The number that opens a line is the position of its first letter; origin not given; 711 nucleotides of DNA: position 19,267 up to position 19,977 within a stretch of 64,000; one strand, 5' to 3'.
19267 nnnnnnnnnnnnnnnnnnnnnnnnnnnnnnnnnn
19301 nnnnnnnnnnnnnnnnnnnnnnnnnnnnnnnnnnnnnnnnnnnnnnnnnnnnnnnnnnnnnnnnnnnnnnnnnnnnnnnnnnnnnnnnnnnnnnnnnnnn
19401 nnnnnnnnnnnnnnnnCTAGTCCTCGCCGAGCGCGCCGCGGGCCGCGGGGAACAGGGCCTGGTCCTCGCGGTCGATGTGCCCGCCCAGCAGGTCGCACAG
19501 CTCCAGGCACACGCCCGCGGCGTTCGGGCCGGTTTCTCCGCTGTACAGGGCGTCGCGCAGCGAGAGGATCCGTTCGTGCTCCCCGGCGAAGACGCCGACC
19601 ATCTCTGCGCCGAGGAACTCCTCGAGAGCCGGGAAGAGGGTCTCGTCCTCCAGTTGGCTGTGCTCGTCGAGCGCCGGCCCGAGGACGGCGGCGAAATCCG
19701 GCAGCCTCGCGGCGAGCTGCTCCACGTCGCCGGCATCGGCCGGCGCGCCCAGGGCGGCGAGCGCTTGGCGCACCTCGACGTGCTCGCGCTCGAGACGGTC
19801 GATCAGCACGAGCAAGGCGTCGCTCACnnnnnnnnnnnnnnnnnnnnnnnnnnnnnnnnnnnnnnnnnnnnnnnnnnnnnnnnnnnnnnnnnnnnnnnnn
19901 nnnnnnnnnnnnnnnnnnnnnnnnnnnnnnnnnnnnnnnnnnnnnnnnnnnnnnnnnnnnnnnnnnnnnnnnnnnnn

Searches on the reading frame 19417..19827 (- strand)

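Call 26: search_protein_families(library=ncbifam, proteins=[window:19417-19827:-], max_evalue=0.00001)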
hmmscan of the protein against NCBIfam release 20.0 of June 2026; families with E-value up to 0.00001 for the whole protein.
window:19417-19827:- (136 aa): 1 family
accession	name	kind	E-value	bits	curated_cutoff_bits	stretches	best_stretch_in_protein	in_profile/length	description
NF053874.1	persist_PA2171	equivalog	7.5e-07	29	190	1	9-135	4-130/157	PA2171 family ribosome-binding persister protein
